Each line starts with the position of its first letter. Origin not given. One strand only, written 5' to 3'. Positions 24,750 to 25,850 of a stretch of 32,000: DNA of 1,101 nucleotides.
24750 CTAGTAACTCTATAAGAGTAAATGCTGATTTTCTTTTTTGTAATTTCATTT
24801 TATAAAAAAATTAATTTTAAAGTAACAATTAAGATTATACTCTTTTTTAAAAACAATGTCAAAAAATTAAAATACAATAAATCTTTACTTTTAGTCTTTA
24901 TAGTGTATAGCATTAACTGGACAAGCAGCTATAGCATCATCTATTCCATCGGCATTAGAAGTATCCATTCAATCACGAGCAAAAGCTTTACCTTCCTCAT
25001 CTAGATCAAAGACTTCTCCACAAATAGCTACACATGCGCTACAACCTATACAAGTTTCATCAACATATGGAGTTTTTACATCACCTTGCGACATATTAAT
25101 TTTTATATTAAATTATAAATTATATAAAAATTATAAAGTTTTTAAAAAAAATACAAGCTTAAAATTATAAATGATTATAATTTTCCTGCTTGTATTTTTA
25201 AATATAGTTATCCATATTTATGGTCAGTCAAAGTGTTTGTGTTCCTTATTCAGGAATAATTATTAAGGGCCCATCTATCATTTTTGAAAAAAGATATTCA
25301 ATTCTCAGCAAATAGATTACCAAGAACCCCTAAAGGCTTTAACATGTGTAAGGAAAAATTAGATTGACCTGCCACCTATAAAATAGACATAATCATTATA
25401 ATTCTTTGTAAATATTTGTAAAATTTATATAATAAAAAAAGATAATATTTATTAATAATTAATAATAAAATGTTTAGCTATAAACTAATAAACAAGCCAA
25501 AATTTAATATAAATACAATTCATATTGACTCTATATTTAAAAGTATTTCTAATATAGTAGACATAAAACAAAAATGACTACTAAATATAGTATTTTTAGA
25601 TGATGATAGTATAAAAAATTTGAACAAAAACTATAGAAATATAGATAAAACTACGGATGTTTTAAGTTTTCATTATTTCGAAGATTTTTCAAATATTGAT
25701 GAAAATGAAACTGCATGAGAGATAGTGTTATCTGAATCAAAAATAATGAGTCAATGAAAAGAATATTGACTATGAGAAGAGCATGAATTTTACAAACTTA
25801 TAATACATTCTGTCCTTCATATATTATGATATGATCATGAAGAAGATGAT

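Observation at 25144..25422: G+C-elevated, multiply nested structured element with its own promoter and hairpin-T8, upstream of ferredoxin: sRNA or riboswitch-like leader of unknown class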

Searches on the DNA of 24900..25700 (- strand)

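Call 4: search_rna_families(source=window, start=24900, end=25700, threshold=evalue, max_evalue=10, show_alignments=5)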
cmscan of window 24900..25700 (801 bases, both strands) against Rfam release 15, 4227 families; matches with E-value up to 10: 1.
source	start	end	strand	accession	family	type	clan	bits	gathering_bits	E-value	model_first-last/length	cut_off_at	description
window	25539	25599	+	RF03400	mir-728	Gene; miRNA;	-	18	70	3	1-62/62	no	mir-728 microRNA precursor family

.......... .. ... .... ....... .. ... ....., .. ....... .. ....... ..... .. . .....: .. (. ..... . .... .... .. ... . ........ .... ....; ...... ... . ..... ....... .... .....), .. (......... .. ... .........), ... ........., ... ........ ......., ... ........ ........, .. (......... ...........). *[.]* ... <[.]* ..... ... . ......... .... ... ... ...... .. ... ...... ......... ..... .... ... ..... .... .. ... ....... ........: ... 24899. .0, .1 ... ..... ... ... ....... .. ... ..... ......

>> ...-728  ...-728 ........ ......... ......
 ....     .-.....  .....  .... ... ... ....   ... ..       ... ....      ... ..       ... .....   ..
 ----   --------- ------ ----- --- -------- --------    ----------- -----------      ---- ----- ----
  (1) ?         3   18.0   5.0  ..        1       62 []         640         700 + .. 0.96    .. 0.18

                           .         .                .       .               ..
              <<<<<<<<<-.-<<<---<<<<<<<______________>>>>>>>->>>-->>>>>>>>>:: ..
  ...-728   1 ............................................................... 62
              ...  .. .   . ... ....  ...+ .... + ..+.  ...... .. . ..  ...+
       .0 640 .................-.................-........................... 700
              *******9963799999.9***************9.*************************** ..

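Call 28: build_rna_model(alignment_id=A3)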
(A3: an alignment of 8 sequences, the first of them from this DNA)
Model R1 built from alignment A3 (8 sequences, 217 columns); structure: RNAalifold consensus.
model positions 170; base pairs 47; branch points 0; effective number of sequences 2.57; information 0.59 bits per position. Calibrated on 0.2 Mb of random sequence (short: E-values are rough).
structure used (alignment columns):
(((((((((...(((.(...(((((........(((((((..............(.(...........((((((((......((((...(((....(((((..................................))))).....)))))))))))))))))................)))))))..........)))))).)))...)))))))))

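Call 29: search_with_rna_model(model_id=R1, sources=[window, L001, L002, L004, L005, L006, L007, L008, L009, L010, L011, L012, L013, L014, L015, L016, L017, L018, L019, L020, L021, L022, L031], max_evalue=1, make_alignment=true)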
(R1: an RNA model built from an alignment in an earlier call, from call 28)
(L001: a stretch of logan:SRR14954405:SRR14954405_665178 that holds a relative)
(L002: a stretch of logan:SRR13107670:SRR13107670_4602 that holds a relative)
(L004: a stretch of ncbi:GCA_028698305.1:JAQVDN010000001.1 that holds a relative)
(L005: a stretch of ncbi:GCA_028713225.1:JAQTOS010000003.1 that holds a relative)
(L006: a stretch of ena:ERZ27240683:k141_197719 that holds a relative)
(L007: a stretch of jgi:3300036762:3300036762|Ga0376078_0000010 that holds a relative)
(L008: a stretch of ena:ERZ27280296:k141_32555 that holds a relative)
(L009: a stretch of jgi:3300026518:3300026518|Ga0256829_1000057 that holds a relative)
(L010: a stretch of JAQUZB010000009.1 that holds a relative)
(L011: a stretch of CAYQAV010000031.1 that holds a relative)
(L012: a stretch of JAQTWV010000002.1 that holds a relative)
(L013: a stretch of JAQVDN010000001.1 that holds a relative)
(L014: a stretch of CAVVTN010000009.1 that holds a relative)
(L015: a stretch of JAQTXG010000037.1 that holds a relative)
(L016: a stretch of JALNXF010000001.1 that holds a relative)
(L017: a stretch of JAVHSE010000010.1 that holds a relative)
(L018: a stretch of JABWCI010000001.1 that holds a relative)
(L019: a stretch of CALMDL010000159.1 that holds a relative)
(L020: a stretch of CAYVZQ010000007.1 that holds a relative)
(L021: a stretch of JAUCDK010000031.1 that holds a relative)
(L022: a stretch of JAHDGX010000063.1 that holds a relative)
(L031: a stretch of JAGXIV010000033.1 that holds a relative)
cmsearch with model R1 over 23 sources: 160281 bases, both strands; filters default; matches with E-value up to 1: 21.
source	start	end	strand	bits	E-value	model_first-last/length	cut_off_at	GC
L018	2248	2418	-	171.5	3e-34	1-170/170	no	0.29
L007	3747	3919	-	165.7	5.2e-33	1-170/170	no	0.35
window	25210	25388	-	165.6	5.5e-33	1-170/170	no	0.32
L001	1116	1294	-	165.6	5.5e-33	1-170/170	no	0.32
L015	2243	2427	-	165.4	5.9e-33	1-170/170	no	0.33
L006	3750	3919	-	163.5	1.5e-32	1-170/170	no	0.27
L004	3740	3920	-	161.5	4e-32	1-170/170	no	0.29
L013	2240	2420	-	161.5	4e-32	1-170/170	no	0.29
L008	3724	3921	-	161.1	4.9e-32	1-170/170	no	0.33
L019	2250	2419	-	158.7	1.6e-31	1-170/170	no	0.28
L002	3730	3919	-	150.8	7.9e-30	1-170/170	no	0.31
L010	2249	2419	-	148.8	2.1e-29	1-170/170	no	0.27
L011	2249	2419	-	147.3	4.4e-29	1-170/170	no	0.27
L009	3732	3913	-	113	9.6e-22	1-170/170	no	0.29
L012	2193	2419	-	109.8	4.8e-21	1-170/170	no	0.25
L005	3729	3907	-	109.7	4.9e-21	1-170/170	no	0.32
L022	2245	2416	-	94.2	9.9e-18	1-170/170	no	0.37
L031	2246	2419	-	86.6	4.4e-16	1-170/170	no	0.39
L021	299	476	-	85.4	7.6e-16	1-170/170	no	0.27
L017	342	513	-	74.7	1.5e-13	1-170/170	no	0.26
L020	1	56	-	25.4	0.0054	1-59/170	3'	0.29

Alignment A4: 21 matches aligned to the model, 263 columns, each read 5' to 3' on its own strand. Consensus structure (alignment columns), stored with it:
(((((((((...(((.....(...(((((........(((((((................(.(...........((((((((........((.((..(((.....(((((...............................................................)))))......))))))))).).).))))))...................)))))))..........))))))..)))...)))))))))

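Call 34: search_rna_families(source=window, start=25200, end=25395, threshold=evalue, max_evalue=10, show_alignments=6)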
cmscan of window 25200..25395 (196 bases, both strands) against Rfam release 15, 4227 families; matches with E-value up to 10: 2.
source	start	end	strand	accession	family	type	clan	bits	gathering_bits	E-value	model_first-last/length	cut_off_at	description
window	25226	25246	+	RF02182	ST7-AS2_2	Gene; lncRNA;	-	14.8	45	0.2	26-47/47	no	ST7 antisense RNA 2 conserved region 2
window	25345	25360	-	RF00462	IRES_APC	Cis-reg; IRES;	-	13.2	50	5.8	19-34/53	no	APC internal ribosome entry site (IRES)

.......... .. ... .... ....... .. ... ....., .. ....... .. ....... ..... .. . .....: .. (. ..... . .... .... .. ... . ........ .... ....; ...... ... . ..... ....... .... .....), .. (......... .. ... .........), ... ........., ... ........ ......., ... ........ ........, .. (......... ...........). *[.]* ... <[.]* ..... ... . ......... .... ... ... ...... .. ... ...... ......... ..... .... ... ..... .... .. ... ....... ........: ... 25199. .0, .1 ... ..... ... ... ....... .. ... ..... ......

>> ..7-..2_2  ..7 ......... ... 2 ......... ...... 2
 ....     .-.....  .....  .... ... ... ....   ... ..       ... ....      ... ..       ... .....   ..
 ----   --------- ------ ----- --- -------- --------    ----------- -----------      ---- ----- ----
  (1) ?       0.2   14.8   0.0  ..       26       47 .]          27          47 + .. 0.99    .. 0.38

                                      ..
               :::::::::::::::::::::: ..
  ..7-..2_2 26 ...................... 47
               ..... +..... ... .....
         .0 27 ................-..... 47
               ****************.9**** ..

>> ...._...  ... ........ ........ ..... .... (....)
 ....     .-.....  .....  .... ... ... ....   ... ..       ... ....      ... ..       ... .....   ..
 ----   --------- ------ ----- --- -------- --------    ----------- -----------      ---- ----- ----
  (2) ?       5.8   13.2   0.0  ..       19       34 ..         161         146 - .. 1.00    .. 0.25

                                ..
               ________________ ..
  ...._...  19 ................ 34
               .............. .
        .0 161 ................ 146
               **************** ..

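Call 35: search_with_rna_model(model_id=R1, sources=[L014, L016], max_evalue=10, filters=off, show_alignments=3)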
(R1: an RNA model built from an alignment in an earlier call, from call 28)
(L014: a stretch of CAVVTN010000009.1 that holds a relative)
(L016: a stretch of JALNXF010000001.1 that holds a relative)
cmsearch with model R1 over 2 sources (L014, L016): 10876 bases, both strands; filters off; matches with E-value up to 10: 42.
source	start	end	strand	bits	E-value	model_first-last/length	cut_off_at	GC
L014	945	1018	+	11.5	0.33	1-170/170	no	0.28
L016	449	540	-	11.4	0.36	43-131/170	no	0.26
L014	3121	3243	-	10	0.71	1-170/170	no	0.28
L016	1566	1649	+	9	1.1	37-134/170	no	0.29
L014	1680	1791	+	9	1.2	1-170/170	no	0.36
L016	1801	1900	+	8.8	1.3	36-135/170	no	0.25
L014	2009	2032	-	8.3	1.6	1-170/170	no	0.25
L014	3028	3127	+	8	1.8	40-131/170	no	0.31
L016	4265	4313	+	7.8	2.1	1-170/170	no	0.2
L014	2974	3067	-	7.8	2.1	33-138/170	no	0.3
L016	2044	2124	+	7.7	2.1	1-170/170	no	0.23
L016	373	401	-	7.6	2.3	76-103/170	no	0.17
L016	2255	2360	-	6.8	3.4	1-170/170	no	0.25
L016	1414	1447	+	6.7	3.5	1-170/170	no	0.18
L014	469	549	+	6.7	3.5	29-148/170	no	0.32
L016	1961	1998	-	6.4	4.2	1-170/170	no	0.24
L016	2702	2739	-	6.4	4.2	1-170/170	no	0.26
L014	2399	2424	-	6.3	4.3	1-170/170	no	0.27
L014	281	410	-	6.2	4.5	1-170/170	no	0.3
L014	2155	2287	+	6.2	4.7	1-170/170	no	0.3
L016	32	57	-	6.1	4.8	1-170/170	no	0.19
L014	125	185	+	5.9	5.2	1-170/170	no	0.41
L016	4740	4804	-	5.8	5.5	1-170/170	no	0.2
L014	4972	5021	-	5.8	5.5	1-170/170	no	0.38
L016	3298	3339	-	5.8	5.6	1-170/170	no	0.21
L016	3505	3550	+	5.8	5.6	1-170/170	no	0.17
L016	4007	4114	+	5.8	5.7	1-170/170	no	0.25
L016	3651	3726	+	5.7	5.7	1-170/170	no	0.26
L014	4000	4021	+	5.7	5.8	1-170/170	no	0.32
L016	5286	5365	-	5.6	6.1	1-170/170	no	0.25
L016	5188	5227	+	5.5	6.5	61-112/170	no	0.2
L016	2622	2650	+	5.5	6.5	1-170/170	no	0.28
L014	4395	4414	-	5.4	6.8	1-170/170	no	0.25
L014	3677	3822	-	5.3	7.1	1-170/170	no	0.32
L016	4632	4665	-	5.2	7.3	74-105/170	no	0.24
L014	4324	4381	+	5.1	7.9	23-151/170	no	0.26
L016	1499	1519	-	5.1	8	1-170/170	no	0.38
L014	213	271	-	4.9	8.6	1-170/170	no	0.36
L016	3327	3385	+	4.8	9.1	1-170/170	no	0.25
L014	911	943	-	4.7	9.5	1-170/170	no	0.15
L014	820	842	+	4.7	9.6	1-170/170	no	0.26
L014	2931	3015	+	4.6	10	1-170/170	no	0.32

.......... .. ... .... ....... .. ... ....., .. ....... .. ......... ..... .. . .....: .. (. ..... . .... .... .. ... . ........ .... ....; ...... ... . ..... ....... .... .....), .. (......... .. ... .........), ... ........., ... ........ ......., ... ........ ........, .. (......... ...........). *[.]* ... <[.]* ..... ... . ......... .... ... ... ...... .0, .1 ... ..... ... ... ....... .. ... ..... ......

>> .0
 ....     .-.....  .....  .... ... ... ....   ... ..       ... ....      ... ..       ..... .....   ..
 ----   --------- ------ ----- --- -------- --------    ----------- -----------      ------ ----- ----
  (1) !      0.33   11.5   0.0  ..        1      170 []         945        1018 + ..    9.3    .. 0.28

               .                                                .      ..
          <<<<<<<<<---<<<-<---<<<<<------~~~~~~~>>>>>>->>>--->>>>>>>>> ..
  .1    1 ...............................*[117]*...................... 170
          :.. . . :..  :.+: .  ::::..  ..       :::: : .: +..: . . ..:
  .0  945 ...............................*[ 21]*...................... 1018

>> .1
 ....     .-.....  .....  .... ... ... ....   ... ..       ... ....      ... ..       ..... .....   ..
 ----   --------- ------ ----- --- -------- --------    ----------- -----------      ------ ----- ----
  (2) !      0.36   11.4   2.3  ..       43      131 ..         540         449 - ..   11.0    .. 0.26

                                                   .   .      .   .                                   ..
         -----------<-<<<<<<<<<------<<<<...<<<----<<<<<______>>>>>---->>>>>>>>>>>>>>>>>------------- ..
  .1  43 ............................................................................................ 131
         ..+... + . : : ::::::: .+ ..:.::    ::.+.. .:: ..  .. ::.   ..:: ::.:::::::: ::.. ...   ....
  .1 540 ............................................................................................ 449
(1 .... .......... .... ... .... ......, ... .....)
